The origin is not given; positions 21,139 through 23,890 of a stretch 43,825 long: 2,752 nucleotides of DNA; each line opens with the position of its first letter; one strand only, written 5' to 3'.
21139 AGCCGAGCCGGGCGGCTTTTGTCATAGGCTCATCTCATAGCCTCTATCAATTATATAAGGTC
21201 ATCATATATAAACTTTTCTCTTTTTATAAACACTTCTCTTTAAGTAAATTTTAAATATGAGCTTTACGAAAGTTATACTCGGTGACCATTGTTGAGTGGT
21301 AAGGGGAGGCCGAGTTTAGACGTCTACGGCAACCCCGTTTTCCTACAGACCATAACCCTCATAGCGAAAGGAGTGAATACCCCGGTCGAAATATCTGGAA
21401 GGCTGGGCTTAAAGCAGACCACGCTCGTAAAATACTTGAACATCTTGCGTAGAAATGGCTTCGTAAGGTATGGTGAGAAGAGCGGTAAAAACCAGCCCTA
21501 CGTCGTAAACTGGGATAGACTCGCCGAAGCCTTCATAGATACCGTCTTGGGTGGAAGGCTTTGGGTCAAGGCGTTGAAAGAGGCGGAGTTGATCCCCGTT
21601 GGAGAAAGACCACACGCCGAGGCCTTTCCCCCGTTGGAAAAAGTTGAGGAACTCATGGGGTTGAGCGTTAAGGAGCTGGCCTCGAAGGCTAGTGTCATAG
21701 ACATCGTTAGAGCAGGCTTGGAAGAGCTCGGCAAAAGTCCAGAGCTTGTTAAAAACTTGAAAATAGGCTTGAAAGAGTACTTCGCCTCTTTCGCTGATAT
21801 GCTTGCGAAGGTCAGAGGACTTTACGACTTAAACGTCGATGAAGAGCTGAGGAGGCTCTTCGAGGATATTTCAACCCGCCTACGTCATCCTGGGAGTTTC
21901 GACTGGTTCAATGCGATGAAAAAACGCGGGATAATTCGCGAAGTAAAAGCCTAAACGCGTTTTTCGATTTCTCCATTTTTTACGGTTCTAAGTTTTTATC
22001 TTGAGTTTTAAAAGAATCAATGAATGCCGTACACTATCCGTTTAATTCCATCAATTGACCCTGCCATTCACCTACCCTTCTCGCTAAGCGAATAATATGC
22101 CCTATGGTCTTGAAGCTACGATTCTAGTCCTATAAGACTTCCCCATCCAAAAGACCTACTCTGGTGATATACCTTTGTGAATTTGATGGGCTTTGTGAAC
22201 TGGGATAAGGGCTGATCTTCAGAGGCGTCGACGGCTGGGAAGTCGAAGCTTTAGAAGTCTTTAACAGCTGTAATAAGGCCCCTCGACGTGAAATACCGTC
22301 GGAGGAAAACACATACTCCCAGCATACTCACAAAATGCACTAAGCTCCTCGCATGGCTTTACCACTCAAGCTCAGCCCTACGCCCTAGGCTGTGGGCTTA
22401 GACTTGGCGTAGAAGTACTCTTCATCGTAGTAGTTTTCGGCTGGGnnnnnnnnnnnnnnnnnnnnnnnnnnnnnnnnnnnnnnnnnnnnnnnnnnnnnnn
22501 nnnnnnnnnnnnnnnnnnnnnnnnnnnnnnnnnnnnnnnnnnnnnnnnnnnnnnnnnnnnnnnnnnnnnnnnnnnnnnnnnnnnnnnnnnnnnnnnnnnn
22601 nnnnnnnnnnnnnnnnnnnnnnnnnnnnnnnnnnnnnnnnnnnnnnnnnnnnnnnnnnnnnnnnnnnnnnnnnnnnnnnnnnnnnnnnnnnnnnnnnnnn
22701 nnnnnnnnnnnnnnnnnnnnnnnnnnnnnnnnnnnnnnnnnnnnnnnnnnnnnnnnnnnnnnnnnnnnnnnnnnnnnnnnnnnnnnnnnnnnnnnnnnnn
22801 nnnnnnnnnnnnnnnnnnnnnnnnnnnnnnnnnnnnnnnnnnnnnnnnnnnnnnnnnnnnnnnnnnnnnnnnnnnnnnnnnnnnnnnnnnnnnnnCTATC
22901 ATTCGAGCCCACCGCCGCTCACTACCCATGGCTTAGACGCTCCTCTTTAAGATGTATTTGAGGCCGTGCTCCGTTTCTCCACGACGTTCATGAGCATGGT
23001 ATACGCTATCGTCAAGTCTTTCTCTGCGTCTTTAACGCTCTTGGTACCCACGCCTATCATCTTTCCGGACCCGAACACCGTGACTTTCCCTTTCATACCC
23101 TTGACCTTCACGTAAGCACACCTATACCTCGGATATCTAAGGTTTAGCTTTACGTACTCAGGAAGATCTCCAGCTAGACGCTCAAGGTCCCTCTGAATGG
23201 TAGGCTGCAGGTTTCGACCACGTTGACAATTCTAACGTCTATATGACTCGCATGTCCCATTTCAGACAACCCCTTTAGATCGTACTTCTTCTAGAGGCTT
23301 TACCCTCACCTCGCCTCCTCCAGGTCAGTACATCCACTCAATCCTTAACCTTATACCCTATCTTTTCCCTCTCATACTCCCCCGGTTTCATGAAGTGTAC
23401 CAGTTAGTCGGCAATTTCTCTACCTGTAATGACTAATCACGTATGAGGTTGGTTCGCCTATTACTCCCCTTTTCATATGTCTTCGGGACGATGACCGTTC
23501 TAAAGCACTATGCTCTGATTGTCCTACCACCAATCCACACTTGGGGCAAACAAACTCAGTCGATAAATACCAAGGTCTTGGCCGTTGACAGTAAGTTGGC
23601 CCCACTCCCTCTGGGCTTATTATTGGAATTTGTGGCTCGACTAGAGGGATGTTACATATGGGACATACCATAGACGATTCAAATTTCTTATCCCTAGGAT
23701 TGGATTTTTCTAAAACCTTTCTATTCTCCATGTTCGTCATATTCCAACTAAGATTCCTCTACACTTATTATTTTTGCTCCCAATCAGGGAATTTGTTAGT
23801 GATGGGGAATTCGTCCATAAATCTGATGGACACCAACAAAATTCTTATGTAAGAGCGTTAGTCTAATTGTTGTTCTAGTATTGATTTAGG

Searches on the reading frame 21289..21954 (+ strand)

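Call 31: search_protein_families(library=pfam, proteins=[window:21289-21954:+], max_evalue=0.01)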
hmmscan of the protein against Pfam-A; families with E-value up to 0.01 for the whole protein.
window:21289-21954:+ (221 aa): 2 families
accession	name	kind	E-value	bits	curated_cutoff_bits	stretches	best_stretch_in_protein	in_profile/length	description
PF01978.25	TrmB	-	0.0038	17.5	25.6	0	23-65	16-58/68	Sugar-specific transcriptional regulator TrmB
PF01022.26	HTH_5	-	0.004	17.4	22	0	23-61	9-47/47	Bacterial regulatory protein, arsR family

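Call 72: search_protein_families(library=phrogs, proteins=[window:21289-21954:+], max_evalue=0.001)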
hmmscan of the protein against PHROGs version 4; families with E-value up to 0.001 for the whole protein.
window:21289-21954:+ (221 aa): 0 families

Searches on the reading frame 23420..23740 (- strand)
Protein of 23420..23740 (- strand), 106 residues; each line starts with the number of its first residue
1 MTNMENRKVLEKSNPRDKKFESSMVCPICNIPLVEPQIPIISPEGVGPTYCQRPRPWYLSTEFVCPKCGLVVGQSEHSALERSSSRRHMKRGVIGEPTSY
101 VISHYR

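Call 31: search_protein_families(library=pfam, proteins=[window:23420-23740:-], max_evalue=0.01)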
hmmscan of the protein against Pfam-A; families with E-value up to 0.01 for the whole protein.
window:23420-23740:- (106 aa): 4 families
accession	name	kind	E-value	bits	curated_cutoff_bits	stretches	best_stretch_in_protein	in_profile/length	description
PF08271.17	Zn_Ribbon_TF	-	4.1e-05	23.5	29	1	61-74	18-31/43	TFIIB zinc-binding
PF23547.1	Zn_ribbon_FGT1_1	-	0.0056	16.7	27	0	61-70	19-28/35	FORGETTER1 first zinc ribbon domain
PF13824.12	zf-Mss51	-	0.0088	16.6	27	0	61-77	13-29/55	Zinc-finger of mitochondrial splicing suppressor 51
PF09297.16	Zn_ribbon_NUD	-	0.0098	16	24.8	0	21-30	19-28/32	NADH pyrophosphatase zinc ribbon domain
